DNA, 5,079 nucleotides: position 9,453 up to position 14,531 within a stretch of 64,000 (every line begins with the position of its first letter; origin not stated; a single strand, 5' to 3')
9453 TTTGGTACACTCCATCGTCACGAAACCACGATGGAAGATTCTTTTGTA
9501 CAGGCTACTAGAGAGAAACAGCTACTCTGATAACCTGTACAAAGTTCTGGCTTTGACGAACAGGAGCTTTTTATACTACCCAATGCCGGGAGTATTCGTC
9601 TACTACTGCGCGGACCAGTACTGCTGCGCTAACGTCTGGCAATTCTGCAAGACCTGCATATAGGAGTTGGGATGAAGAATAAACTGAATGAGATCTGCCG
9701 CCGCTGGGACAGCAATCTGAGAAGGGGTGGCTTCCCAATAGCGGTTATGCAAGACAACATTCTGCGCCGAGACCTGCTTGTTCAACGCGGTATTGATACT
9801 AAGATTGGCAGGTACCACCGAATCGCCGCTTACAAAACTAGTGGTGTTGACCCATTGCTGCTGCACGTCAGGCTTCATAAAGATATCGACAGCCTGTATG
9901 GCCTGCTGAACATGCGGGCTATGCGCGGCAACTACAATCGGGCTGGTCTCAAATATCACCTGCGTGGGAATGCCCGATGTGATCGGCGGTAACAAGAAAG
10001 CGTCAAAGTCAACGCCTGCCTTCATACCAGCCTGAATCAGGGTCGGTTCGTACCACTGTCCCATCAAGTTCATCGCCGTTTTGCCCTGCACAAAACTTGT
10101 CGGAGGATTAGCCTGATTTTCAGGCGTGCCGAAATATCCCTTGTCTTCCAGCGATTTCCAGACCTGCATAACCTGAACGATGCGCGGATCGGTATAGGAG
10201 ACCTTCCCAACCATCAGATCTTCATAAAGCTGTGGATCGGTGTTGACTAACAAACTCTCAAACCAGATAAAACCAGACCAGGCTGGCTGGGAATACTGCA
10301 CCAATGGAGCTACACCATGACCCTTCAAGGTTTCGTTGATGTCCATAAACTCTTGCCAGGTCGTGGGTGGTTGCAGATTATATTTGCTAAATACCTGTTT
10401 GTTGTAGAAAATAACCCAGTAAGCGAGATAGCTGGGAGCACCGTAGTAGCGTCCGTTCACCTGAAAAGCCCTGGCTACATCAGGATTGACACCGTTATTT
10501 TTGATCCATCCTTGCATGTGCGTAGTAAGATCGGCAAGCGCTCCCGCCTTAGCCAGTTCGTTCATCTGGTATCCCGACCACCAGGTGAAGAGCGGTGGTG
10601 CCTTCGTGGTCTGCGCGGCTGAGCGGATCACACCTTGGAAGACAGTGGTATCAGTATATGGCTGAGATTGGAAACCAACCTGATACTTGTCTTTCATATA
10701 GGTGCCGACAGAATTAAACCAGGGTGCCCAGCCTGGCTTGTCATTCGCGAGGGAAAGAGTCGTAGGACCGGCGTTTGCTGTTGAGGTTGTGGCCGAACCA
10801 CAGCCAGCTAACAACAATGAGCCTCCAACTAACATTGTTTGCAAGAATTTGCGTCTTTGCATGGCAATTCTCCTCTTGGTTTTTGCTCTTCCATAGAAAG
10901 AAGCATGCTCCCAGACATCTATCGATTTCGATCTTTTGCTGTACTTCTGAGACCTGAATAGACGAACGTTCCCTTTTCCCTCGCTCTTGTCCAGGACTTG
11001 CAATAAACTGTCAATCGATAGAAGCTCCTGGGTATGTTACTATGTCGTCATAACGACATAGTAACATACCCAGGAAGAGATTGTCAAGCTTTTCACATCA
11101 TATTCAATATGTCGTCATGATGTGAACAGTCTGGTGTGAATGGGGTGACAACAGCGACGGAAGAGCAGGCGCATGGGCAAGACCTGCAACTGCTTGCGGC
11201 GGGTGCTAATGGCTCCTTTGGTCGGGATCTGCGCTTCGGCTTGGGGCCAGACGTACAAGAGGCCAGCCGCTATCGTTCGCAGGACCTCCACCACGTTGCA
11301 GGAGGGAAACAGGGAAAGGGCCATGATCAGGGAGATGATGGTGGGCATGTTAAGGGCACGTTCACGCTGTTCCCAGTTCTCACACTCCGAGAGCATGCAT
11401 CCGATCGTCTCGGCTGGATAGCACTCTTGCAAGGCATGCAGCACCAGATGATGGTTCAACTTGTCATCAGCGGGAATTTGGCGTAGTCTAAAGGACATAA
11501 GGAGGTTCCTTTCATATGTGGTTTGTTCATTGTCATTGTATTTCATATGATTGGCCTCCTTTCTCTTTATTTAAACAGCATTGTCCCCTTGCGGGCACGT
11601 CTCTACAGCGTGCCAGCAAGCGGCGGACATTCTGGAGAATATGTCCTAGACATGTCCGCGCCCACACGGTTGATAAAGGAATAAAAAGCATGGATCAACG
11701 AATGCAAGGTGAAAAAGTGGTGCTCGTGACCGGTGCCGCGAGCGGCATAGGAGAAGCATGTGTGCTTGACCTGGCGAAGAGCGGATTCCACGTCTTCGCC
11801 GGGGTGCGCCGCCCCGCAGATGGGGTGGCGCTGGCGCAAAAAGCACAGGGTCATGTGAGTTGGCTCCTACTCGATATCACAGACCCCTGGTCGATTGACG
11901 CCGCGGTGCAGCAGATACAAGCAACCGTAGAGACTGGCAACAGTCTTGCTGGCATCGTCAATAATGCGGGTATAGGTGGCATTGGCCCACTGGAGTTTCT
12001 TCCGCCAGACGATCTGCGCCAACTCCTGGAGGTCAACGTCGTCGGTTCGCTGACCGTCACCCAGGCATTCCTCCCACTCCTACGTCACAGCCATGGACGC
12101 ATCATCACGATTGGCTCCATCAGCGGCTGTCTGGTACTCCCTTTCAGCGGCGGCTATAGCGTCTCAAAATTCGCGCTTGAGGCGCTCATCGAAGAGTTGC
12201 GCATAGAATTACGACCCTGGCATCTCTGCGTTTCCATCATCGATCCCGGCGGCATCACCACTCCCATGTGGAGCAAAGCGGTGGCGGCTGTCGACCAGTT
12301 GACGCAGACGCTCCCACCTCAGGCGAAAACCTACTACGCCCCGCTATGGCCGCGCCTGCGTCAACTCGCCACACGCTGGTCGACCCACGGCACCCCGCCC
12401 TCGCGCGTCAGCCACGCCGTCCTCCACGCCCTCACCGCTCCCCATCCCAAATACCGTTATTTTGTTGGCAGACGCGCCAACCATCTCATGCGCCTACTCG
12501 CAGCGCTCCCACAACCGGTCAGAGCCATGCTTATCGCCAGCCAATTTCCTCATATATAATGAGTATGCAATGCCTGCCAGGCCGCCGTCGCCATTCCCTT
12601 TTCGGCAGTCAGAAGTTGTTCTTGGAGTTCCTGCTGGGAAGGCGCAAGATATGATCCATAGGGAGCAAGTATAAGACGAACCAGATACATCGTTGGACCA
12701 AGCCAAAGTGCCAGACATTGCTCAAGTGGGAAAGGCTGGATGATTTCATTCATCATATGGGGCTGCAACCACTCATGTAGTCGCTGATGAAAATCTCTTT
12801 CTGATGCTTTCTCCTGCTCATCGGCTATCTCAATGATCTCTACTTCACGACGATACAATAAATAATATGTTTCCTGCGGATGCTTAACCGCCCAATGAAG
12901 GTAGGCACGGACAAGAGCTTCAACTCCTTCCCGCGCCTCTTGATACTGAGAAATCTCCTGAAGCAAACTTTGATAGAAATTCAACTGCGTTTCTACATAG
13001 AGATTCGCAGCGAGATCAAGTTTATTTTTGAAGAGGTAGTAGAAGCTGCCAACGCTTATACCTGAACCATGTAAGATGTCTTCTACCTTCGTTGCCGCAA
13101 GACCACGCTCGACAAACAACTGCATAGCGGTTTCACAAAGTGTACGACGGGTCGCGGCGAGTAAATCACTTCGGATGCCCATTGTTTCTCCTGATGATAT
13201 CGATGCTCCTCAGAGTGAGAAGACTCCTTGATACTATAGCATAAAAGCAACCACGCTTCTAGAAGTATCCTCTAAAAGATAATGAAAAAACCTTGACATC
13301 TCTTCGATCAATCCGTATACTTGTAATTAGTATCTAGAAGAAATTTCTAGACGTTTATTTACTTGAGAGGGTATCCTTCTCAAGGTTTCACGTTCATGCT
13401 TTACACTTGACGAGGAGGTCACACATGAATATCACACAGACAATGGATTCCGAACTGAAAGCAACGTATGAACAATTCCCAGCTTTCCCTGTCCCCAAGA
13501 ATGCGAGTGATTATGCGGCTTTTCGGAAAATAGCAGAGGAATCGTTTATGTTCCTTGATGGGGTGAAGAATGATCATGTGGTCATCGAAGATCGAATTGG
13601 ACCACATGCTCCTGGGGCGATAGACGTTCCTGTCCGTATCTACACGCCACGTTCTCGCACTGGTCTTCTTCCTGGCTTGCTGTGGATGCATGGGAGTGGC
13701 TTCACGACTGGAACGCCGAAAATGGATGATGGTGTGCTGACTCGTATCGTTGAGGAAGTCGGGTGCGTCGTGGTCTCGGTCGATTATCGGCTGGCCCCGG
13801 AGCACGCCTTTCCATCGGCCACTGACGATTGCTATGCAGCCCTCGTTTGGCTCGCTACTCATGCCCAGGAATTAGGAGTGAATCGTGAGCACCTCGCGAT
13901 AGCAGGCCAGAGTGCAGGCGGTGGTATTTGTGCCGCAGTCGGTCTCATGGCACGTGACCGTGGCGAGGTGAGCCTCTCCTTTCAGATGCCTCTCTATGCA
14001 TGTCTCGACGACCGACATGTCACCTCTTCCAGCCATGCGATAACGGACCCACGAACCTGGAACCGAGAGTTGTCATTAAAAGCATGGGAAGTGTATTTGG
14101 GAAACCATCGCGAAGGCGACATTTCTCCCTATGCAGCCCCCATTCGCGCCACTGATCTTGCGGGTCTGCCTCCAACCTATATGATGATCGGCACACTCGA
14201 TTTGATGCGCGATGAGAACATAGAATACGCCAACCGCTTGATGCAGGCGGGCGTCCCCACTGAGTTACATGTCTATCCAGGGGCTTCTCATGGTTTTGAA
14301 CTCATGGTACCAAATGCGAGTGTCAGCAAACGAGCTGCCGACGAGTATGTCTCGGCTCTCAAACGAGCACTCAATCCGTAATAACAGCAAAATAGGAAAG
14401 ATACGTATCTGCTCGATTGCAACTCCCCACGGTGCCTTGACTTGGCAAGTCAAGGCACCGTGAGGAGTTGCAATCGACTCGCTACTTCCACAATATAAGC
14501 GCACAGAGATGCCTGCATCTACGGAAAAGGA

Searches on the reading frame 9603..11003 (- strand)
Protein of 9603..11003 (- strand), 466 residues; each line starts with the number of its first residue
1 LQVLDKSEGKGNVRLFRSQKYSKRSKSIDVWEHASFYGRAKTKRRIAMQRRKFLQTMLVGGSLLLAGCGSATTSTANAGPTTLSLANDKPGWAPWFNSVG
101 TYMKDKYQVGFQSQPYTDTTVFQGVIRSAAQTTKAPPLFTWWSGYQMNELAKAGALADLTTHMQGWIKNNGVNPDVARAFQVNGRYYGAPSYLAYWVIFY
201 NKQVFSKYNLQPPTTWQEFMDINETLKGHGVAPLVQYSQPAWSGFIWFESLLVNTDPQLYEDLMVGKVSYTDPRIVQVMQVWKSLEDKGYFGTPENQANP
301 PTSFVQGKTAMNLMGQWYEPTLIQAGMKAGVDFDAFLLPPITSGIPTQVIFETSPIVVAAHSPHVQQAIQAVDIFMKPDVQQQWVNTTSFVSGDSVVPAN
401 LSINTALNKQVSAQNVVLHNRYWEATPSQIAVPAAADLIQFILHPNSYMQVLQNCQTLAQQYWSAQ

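Call 4: search_protein_families(library=pfam, proteins=[window:9603-11003:-], max_evalue=0.01)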
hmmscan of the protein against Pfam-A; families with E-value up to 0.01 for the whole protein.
window:9603-11003:- (466 aa): 2 families
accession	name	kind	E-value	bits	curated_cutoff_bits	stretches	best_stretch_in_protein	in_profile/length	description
PF01547.30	SBP_bac_1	-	1.3e-24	88.2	26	1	102-381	17-306/307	Bacterial extracellular solute-binding protein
PF13343.11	SBP_bac_6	-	0.0019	18.1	24.6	0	179-386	50-213/245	Bacterial extracellular solute-binding protein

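Call 5: search_protein_families(library=ncbifam, proteins=[window:9603-11003:-], max_evalue=0.01)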
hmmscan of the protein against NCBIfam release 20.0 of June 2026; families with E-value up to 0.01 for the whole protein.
window:9603-11003:- (466 aa): 6 families
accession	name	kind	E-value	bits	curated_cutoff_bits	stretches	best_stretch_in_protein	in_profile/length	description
TIGR03851.1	chitin_NgcE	equivalog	4.1e-13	49.1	399.65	1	146-413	106-389/450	N-acetylglucosamine/diacetylchitobiose ABC transporter substrate-binding protein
NF040930.1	ABC_arch_GlcS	equivalog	4.9e-10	38.8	500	1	105-293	27-227/444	glucose ABC transporter substrate-binding protein GlcS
TIGR03850.1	bind_CPR_0540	equivalog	9.6e-07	27.7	299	1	182-393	147-362/437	carbohydrate ABC transporter substrate-binding protein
NF007011.0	PRK09474.1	equivalog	1.3e-06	27.5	291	1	128-375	75-309/396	maltose/maltodextrin ABC transporter substrate-binding protein MalE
NF008211.0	PRK10974.1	equivalog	1.4e-05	23.8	411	1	184-388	136-346/439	sn-glycerol-3-phosphate ABC transporter substrate-binding protein UgpB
NF053763.1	ABCarbgalBndGanS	equivalog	0.00044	19.1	700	0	179-226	131-176/420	galactooligosaccharide ABC transporter substrate-binding protein GanS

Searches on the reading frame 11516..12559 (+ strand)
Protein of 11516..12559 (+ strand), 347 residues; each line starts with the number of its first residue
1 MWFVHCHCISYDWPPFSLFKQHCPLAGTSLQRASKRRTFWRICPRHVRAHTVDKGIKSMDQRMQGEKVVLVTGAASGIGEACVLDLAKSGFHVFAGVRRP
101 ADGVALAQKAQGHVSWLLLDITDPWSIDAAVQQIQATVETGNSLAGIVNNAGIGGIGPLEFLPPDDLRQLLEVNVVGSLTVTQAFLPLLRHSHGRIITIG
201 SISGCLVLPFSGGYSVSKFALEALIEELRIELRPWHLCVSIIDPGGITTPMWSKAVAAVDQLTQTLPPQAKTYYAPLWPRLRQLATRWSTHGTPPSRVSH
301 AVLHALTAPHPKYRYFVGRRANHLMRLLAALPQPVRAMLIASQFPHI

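Call 4: search_protein_families(library=pfam, proteins=[window:11516-12559:+], max_evalue=0.01)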
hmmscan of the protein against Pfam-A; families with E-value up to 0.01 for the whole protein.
window:11516-12559:+ (347 aa): 7 families
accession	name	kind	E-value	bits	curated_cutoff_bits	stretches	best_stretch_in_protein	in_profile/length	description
PF00106.31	adh_short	-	2.3e-41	141.9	26.6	1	67-256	1-191/195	short chain dehydrogenase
PF13561.12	adh_short_C2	-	2.7e-27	96.3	27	1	73-262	1-190/236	Enoyl-(Acyl carrier protein) reductase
PF08643.16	DUF1776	-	3.8e-13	49.9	25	1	67-332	4-289/294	Fungal family of unknown function (DUF1776)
PF08659.16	KR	-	1.3e-11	45.2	22.6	1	69-229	3-164/180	KR domain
PF05368.20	NmrA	-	0.00022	21.4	27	1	66-136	2-72/298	NmrA-like family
PF13460.12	NAD_binding_10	-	0.00067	20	27.2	1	73-138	1-65/184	NAD(P)H-binding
PF01370.27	Epimerase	-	0.0013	18.6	20.9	1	69-141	1-72/240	NAD dependent epimerase/dehydratase family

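Call 5: search_protein_families(library=ncbifam, proteins=[window:11516-12559:+], max_evalue=0.01)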
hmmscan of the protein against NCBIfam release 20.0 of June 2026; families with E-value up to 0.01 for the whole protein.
window:11516-12559:+ (347 aa): 211 families (the best 25 are shown)
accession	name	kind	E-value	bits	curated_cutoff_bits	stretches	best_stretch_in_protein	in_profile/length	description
NF004826.0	PRK06182.1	subfamily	6.5e-51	173.2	305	1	64-342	2-271/274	oxidoreductase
NF005372.1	PRK06914.1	subfamily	4.7e-50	170.4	320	1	66-341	2-274/279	SDR family oxidoreductase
NF004649.0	PRK05993.1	equivalog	8.3e-49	166.3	387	1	64-335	2-268/277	SDR family oxidoreductase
NF004823.0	PRK06179.1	subfamily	1.5e-45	155.8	310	1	63-333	2-256/271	oxidoreductase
NF004284.0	PRK05693.1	equivalog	2.3e-44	152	326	1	67-343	2-267/274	SDR family oxidoreductase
NF049977.1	KDhSphingRedKdsR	equivalog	5.9e-43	147.2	400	1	66-336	3-259/267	3-ketodihydrosphingosine reductase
NF004824.0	PRK06180.1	subfamily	4.6e-42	144.1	298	1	65-326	3-255/279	oxidoreductase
NF006114.0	PRK08263.1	subfamily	3.1e-40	138.2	290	1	66-325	3-250/280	short chain dehydrogenase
NF005950.0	PRK08017.1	equivalog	5.2e-40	137.3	326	1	67-333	3-247/256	SDR family oxidoreductase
NF006118.0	PRK08264.1-4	subfamily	8.3e-36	123.7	279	1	66-254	5-188/244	SDR family oxidoreductase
NF006073.0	PRK08219.1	equivalog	4.6e-34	118.1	218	1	66-256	3-183/227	SDR family oxidoreductase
NF006776.0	PRK09291.1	equivalog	3.9e-33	115.1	265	1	67-256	3-187/257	SDR family oxidoreductase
NF006123.0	PRK08267.1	equivalog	6.6e-33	114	261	1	66-339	2-252/261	SDR family oxidoreductase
NF004825.0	PRK06181.1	equivalog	1.4e-32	113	215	1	66-260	6-201/268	SDR family oxidoreductase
NF005672.0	PRK07454.1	equivalog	9e-31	106.9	234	1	64-256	4-197/241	SDR family oxidoreductase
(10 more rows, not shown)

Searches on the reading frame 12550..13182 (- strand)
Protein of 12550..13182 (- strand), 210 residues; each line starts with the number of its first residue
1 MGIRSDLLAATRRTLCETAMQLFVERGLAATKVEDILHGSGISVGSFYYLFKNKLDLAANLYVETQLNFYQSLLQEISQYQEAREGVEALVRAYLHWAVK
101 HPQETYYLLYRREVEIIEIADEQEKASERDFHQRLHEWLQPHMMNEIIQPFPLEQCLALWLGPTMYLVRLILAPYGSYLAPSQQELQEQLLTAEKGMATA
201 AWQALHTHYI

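Call 4: search_protein_families(library=pfam, proteins=[window:12550-13182:-], max_evalue=0.01)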
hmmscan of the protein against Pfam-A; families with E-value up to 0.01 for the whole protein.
window:12550-13182:- (210 aa): 2 families
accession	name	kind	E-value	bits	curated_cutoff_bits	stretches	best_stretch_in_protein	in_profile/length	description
PF00440.29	TetR_N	-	1.6e-10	41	24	1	17-59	3-45/47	Bacterial regulatory proteins, tetR family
PF09345.15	SiaC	-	0.0082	16.2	24.5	0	52-85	16-49/120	SiaC family regulatory phosphoprotein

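Call 5: search_protein_families(library=ncbifam, proteins=[window:12550-13182:-], max_evalue=0.01)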
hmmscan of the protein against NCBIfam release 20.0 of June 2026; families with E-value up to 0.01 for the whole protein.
window:12550-13182:- (210 aa): 19 families
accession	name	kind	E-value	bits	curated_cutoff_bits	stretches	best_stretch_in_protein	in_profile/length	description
NF041196.1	ScbR_bind_reg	equivalog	4.9e-11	43.2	150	1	10-105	6-98/191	ScbR family autoregulator-binding transcription factor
NF051852.1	efflux_TF_MtrR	exception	9.1e-10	38.7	280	1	11-81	11-81/205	multidrug efflux system transcriptional repressor MtrR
NF050111.1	TransRegSACE7040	equivalog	4.4e-09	36.5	250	1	12-122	3-111/186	SACE_7040 family transcriptional regulator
NF007430.0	PRK09975.1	equivalog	6.9e-09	35.2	274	1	10-148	11-153/220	acrEF/envCD operon transcriptional regulator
TIGR03968.1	mycofact_TetR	equivalog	2.3e-08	33.9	224.9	1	9-117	8-110/190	mycofactocin system transcriptional regulator MftR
NF007949.0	PRK10668.1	equivalog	2.3e-08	33.8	271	1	10-68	11-69/216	multidrug efflux transporter transcriptional repressor AcrR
NF051457.1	acryl_TF_AcuR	equivalog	3.9e-08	32.8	247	1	9-79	16-85/204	acrylate utilization transcriptional regulator AcuR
NF053731.1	TransRegFasRMycb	equivalog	4.2e-08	33.2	330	1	11-115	12-116/199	HTH-type transcriptional activator FasR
NF058643.1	TranRegCurRPseudo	equivalog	1.6e-07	31.1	300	1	10-100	7-95/193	TetR family transcriptional repressor CurR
TIGR03613.1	RutR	equivalog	4.7e-07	29.9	368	1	4-105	2-102/202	pyrimidine utilization regulatory protein R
NF053878.1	FATransRegFadRBac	equivalog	1.7e-06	27.9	200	1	15-97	8-90/190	fatty acid metabolism transcriptional regulator FadR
NF037937.1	septum_RefZ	equivalog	2.1e-06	27.8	180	1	14-114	3-103/195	forespore capture DNA-binding protein RefZ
NF000040.3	Tn10_TetC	equivalog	2.2e-06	28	425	1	9-103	12-105/197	tetracyline resistance-associated transcriptional repressor TetC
TIGR03384.1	betaine_BetI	equivalog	1.4e-05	24.9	201.3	1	11-102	9-100/189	choline-binding transcriptional repressor BetI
NF008402.0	PRK11202.1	equivalog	3.5e-05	23.6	151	1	1-102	2-104/211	HTH-type transcriptional repressor FabR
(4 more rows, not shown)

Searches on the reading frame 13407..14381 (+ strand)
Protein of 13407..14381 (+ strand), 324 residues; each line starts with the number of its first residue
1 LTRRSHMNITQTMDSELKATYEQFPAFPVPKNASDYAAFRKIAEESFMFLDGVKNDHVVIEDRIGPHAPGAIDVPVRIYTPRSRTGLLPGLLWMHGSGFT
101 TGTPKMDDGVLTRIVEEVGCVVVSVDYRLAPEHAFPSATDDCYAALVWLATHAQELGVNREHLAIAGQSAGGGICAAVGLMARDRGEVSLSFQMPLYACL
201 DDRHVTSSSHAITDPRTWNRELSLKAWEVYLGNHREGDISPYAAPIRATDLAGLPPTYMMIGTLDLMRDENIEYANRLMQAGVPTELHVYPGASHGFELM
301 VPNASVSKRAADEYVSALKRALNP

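Call 4: search_protein_families(library=pfam, proteins=[window:13407-14381:+], max_evalue=0.01)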
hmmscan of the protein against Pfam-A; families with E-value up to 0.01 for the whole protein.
window:13407-14381:+ (324 aa): 6 families
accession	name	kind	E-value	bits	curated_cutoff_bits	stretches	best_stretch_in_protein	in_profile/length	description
PF07859.19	Abhydrolase_3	-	1.4e-63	214.9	25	1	91-298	1-209/210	alpha/beta hydrolase fold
PF20434.5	BD-FAE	-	4.7e-22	79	26.8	1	78-184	3-112/215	BD-FAE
PF00135.34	COesterase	-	2.8e-10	40.2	27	1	77-180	89-202/515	Carboxylesterase family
PF00326.27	Peptidase_S9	-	1.1e-05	25.4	22.6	1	140-309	46-198/213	Prolyl oligopeptidase family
PF12697.13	Abhydrolase_6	-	1.6e-05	26.1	26.3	1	92-297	7-205/217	Alpha/beta hydrolase family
PF01738.24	DLH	-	0.00058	19.9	21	1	256-316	145-207/217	Dienelactone hydrolase family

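Call 5: search_protein_families(library=ncbifam, proteins=[window:13407-14381:+], max_evalue=0.01)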
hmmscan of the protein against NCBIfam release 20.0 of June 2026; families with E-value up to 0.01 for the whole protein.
window:13407-14381:+ (324 aa): 10 families
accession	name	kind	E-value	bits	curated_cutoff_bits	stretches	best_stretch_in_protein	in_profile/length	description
NF058653.1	LipP1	equivalog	1e-70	237.9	350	1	23-317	9-299/300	LipP1 family hormone-sensitive lipase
NF033149.0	CHL_hydrolase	equivalog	9.7e-51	172.5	500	1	73-301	60-288/310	chloramphenicol hydrolase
NF058651.1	GESAG_HSLs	subfamily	8.4e-31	107.1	430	1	90-309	69-283/296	GESAG motif subfamily hormone-sensitive lipase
NF007547.0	PRK10162.1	equivalog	8.9e-30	103.7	389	1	32-297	33-294/321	acetyl esterase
NF058649.1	GTSAG_HSLs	subfamily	4.6e-27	95.2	380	1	73-312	74-302/312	GTSAG motif subfamily hormone-sensitive lipase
NF058650.1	GCSAG_HSLs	subfamily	1.1e-19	71.1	410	1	91-314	88-305/314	GCSAG motif subfamily hormone-sensitive lipase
NF052354.1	EstLipQMycob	equivalog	1.4e-08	33.8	700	1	110-184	188-261/418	esterase LipQ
NF052620.1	AryltfaseLP1002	equivalog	9.9e-07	28.4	300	0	270-307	206-243/265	lp_1002 family arylesterase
NF042968.1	AcxylEst_AxeA1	equivalog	8.7e-06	24.3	700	1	111-298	71-245/459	acetylxylan esterase AxeA1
NF052352.1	TriaclglyLipLipYMycb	equivalog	2.3e-05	23.7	450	1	161-304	257-384/397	triacylglycerol lipase LipY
